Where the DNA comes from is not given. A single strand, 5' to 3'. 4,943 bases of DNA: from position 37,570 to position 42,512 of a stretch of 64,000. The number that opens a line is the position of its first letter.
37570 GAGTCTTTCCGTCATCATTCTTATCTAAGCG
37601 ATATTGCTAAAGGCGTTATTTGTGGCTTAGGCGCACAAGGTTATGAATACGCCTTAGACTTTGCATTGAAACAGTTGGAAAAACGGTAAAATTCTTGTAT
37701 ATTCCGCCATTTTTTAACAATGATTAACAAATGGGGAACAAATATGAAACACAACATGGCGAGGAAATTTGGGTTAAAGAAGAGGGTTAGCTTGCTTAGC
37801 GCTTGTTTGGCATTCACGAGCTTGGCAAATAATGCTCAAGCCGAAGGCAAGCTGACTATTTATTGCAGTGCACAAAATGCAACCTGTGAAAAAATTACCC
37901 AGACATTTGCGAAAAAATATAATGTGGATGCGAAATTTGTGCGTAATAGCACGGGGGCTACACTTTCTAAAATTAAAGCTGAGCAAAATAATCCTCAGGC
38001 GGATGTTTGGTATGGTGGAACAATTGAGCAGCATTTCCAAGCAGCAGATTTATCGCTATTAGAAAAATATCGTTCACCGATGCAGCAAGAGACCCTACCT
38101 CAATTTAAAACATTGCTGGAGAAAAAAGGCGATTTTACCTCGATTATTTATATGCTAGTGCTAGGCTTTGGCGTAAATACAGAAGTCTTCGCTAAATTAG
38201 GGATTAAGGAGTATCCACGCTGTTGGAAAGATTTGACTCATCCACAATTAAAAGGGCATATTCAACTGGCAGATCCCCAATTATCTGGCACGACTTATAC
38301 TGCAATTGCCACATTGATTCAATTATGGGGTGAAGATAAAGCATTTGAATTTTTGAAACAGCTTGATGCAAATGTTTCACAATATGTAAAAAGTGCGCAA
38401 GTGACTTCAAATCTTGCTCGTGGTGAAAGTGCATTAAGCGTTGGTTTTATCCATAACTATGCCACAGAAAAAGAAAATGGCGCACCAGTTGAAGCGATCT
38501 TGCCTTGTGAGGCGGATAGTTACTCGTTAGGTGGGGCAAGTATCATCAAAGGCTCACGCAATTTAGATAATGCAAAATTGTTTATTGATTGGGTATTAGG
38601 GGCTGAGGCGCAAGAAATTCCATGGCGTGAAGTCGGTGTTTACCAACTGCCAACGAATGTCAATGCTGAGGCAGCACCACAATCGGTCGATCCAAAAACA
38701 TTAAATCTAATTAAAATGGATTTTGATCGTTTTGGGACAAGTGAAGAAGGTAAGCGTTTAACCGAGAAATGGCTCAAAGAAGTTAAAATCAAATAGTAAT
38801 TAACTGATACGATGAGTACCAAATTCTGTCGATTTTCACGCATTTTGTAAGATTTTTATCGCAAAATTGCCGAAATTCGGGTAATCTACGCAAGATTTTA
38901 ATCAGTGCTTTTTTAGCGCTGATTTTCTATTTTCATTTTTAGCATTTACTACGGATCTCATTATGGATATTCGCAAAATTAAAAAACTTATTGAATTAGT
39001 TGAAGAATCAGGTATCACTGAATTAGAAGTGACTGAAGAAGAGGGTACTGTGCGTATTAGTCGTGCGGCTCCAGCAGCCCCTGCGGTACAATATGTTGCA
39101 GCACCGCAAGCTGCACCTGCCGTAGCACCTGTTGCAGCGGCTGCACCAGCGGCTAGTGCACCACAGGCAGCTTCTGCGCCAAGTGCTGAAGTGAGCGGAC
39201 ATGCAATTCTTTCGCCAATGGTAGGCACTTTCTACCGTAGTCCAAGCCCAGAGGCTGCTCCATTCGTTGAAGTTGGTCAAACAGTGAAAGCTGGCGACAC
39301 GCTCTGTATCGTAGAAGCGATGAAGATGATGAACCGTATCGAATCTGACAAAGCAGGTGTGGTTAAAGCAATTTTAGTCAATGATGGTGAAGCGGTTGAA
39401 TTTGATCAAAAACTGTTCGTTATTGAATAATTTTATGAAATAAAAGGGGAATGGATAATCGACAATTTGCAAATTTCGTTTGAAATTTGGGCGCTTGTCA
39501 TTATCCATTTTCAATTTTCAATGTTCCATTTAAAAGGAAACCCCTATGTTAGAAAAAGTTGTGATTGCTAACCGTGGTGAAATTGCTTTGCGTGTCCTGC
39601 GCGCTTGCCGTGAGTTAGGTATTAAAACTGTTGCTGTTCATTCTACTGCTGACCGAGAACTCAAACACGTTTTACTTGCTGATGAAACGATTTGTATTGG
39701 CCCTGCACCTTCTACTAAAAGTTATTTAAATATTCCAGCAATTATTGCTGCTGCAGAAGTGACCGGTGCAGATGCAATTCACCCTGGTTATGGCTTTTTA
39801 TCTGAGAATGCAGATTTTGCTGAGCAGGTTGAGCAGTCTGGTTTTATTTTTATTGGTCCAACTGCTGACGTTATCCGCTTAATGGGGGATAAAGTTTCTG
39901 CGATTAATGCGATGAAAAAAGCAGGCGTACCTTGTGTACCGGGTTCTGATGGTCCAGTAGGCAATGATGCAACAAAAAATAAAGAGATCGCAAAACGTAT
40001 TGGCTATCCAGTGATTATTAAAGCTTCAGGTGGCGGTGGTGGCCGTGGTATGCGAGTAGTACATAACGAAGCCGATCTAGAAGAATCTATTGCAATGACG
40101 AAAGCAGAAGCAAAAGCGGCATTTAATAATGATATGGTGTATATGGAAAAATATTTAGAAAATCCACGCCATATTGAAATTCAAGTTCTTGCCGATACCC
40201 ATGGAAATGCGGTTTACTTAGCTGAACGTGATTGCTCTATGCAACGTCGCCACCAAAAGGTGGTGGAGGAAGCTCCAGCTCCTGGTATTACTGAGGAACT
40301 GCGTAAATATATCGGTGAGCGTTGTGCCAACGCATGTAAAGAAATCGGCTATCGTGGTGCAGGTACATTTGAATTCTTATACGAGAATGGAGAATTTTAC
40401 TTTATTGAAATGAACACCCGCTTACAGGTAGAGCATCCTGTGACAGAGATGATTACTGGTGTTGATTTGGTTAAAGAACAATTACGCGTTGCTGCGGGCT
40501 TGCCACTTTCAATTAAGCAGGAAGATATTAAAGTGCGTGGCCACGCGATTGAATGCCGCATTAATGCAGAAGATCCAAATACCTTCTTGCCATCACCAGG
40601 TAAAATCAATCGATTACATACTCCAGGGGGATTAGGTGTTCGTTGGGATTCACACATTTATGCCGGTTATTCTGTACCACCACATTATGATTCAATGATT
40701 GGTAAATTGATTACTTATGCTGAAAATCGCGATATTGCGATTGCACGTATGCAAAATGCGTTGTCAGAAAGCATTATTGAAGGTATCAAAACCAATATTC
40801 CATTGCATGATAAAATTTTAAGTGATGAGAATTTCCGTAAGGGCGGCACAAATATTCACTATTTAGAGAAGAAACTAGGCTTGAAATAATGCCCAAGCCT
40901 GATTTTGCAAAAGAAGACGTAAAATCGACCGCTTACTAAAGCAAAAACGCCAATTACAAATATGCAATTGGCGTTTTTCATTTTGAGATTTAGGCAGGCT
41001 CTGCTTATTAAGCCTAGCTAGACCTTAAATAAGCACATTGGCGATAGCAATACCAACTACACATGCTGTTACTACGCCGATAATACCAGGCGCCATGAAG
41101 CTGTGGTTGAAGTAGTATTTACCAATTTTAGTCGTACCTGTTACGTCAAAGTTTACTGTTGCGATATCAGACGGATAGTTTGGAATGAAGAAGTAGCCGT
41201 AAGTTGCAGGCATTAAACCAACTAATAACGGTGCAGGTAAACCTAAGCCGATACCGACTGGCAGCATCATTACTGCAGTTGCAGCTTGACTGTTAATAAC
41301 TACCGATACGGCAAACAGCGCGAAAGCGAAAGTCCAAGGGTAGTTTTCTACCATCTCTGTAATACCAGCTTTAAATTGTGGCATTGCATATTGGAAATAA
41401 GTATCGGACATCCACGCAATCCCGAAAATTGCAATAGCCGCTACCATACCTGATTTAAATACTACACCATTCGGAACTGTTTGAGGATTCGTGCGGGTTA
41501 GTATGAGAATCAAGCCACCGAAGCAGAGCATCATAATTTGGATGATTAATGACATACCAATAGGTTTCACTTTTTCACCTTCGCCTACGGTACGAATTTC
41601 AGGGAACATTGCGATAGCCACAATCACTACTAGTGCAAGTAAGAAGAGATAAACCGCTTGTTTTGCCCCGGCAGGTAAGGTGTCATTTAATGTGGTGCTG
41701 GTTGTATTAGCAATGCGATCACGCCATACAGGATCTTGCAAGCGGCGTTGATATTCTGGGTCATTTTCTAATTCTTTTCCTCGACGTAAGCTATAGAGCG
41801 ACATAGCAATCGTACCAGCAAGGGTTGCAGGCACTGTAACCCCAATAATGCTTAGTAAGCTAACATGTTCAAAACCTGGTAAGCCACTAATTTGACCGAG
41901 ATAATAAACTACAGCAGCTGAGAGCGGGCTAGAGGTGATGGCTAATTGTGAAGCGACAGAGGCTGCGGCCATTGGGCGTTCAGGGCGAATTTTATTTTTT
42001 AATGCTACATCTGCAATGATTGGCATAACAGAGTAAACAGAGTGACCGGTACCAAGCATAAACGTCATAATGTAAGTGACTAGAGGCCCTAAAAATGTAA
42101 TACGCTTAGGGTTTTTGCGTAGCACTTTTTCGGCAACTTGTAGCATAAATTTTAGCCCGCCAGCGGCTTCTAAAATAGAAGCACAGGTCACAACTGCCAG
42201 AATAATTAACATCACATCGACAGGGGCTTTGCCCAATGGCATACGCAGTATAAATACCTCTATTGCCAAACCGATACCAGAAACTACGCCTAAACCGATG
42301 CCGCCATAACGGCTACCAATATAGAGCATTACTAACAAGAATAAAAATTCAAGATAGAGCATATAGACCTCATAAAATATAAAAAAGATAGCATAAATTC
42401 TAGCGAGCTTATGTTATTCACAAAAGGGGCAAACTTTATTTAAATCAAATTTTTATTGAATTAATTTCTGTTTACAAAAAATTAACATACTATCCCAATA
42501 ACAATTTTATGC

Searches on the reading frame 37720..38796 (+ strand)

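Call 38: search_protein_families(library=pfam, proteins=[window:37720-38796:+], max_evalue=0.00001)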
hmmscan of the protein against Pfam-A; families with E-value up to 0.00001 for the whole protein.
window:37720-38796:+ (358 aa): 4 families
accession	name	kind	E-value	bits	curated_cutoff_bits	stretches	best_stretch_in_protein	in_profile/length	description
PF13343.11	SBP_bac_6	-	7.3e-22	78.5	24.6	1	107-335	23-241/245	Bacterial extracellular solute-binding protein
PF13416.11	SBP_bac_8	-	2.2e-19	70.8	27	1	59-321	2-270/279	Bacterial extracellular solute-binding protein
PF13531.11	SBP_bac_11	-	1.3e-16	61.5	25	1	45-300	1-220/227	Bacterial extracellular solute-binding protein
PF01547.30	SBP_bac_1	-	8.7e-13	49.4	26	1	58-299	12-307/307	Bacterial extracellular solute-binding protein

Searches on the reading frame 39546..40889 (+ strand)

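Call 38: search_protein_families(library=pfam, proteins=[window:39546-40889:+], max_evalue=0.00001)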
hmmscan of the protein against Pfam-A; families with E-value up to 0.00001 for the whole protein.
window:39546-40889:+ (447 aa): 6 families
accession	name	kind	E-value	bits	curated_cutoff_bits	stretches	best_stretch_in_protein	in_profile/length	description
PF02786.22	CPSase_L_D2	-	1.1e-85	286.9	19.8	1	115-322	1-209/211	Carbamoyl-phosphate synthase L chain, ATP binding domain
PF00289.28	Biotin_carb_N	-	9e-47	158.5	25.5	1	1-110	1-110/110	Biotin carboxylase, N-terminal domain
PF02785.25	Biotin_carb_C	-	4.5e-39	133.3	32.4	1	336-441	1-107/108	Biotin carboxylase C-terminal domain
PF02222.28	ATP-grasp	-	2.9e-10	40.5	27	1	141-292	18-162/179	ATP-grasp domain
PF07478.18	Dala_Dala_lig_C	-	2e-09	37.7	24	1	142-291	25-174/204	D-ala D-ala ligase C-terminus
PF02655.19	ATP-grasp_3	-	3.4e-09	37.4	23.2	1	114-294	2-158/160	ATP-grasp domain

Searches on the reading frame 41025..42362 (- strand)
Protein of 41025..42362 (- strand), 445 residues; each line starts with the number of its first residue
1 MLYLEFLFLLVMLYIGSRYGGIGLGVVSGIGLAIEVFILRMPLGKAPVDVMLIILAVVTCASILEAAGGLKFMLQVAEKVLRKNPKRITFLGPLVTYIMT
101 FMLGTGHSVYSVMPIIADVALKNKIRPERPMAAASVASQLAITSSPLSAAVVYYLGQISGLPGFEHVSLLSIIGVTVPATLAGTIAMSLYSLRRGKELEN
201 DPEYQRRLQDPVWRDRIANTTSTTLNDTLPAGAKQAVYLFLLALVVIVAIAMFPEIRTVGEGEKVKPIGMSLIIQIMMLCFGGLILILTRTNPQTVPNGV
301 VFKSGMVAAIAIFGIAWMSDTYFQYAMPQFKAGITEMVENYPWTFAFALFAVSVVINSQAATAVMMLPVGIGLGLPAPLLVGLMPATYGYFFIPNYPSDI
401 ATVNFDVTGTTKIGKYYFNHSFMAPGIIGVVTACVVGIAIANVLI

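Call 52: search_protein_families(library=pfam, proteins=[window:41025-42362:-], max_evalue=0.00001)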
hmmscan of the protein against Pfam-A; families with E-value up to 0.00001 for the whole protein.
window:41025-42362:- (445 aa): 1 family
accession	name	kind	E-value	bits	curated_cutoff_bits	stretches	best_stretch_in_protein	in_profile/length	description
PF03605.20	DcuA_DcuB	-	2e-142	475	27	1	5-376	1-367/368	Anaerobic c4-dicarboxylate membrane transporter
